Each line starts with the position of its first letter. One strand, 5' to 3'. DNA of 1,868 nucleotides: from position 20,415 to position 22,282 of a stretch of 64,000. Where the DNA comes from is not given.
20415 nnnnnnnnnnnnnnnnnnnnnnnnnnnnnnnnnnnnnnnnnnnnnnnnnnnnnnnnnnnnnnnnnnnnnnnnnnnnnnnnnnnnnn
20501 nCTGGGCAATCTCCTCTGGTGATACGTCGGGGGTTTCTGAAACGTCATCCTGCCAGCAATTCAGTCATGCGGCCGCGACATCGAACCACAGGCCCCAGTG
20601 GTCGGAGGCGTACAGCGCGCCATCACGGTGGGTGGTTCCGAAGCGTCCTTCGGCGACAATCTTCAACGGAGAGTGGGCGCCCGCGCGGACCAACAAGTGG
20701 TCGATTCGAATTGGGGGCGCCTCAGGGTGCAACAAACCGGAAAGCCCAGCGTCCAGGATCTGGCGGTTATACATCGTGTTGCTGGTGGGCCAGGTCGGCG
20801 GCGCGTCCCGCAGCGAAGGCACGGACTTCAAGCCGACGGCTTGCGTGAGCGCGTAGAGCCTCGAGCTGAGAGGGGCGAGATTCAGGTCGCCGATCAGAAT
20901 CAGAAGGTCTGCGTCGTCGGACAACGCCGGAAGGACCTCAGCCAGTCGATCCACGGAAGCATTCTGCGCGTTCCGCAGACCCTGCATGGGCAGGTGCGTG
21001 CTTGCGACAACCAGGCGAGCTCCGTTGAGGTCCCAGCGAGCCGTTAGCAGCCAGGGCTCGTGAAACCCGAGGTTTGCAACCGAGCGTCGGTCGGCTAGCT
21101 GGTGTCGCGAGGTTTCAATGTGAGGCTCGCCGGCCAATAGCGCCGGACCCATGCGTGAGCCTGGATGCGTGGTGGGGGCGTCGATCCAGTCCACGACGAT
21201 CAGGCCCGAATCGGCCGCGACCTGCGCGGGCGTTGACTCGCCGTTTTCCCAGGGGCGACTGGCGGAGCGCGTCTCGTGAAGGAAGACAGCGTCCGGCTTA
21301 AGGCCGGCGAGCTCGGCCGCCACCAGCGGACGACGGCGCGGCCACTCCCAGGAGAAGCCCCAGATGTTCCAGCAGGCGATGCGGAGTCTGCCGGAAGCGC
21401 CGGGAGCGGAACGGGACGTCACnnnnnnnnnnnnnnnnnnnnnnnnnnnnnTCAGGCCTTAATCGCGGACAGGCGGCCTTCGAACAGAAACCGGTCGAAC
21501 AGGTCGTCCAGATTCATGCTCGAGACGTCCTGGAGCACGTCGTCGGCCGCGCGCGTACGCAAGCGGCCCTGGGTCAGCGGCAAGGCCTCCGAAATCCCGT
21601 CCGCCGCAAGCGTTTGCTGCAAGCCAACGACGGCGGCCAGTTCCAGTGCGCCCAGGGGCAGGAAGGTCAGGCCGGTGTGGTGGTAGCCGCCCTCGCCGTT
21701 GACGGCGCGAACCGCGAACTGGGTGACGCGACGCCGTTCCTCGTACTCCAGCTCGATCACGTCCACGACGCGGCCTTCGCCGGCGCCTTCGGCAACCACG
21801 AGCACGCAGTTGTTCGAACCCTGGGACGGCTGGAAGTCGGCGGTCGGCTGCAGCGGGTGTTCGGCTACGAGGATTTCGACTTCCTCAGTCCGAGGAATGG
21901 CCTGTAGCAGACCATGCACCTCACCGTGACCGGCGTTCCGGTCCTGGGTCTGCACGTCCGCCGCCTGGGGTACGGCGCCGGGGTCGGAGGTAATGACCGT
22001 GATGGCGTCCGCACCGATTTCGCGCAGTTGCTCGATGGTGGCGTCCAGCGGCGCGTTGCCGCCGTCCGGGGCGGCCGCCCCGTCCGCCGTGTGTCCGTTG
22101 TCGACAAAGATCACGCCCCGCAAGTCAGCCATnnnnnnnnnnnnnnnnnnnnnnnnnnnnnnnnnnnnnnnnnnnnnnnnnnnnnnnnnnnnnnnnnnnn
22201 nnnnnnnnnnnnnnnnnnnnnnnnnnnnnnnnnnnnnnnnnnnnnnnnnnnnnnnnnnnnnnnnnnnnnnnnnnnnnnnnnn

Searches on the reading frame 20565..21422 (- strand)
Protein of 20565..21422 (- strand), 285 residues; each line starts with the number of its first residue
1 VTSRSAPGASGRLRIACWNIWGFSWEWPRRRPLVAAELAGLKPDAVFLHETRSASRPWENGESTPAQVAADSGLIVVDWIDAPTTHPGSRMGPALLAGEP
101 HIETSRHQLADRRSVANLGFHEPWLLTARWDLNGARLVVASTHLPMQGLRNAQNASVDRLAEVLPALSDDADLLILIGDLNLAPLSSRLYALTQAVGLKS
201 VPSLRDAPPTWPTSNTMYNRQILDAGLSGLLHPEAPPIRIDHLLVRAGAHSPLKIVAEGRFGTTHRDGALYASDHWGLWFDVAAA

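Call 4: search_protein_families(library=pfam, proteins=[window:20565-21422:-], max_evalue=0.01)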
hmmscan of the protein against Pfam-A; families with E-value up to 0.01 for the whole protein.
window:20565-21422:- (285 aa): 1 family
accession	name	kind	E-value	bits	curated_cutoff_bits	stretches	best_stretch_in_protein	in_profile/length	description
PF03372.29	Exo_endo_phos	-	1.8e-05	25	24.5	1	18-275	3-225/225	Endonuclease/Exonuclease/phosphatase family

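Call 27: search_protein_families(library=ncbifam, proteins=[window:20565-21422:-], max_evalue=0.001)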
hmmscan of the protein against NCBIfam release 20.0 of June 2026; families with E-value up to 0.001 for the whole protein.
window:20565-21422:- (285 aa): 0 families

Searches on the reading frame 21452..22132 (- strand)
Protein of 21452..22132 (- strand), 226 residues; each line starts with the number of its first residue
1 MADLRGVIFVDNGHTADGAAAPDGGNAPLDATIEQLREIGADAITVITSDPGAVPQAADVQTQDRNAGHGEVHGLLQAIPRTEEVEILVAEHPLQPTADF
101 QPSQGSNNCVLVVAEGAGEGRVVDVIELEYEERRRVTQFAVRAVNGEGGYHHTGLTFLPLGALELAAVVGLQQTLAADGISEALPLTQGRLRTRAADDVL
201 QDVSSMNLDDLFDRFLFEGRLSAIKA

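Call 4: search_protein_families(library=pfam, proteins=[window:21452-22132:-], max_evalue=0.01)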
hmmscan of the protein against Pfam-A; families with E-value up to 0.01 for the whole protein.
window:21452-22132:- (226 aa): 0 families

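Call 27: search_protein_families(library=ncbifam, proteins=[window:21452-22132:-], max_evalue=0.001)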
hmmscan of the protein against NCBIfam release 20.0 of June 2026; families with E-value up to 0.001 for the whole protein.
window:21452-22132:- (226 aa): 0 families

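Call 70: predict_structure(protein=window:21452-22132:-)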
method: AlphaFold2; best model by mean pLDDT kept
length: 226 residues; sequences in the alignment: 1
mean_pLDDT: 37.1   pTM: 0.35
mean pLDDT of the five models: 37.1, 37.0, 36.8, 36.0, 27.3
residues with pLDDT >= 90: 0; 70-90: 6; 50-70: 33; < 50: 187
segments of 3 or more residues with pLDDT < 50: 1-27, 67-226
pLDDT, mean of each block of 10 residues (from residue 1): 41 33 46 60 61 68 50 38 34 26 27 29 32 28 29 27 39 39 29 28 32 30 25
secondary structure, 60 per line:
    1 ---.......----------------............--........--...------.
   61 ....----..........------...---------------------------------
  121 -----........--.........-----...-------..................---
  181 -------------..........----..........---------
elements in order: E4-10 H27-38 E41-48 E60-64 H69-78 E85-87 E126-133 E136-144 E150-152 H160-177 H194-203 H208-217
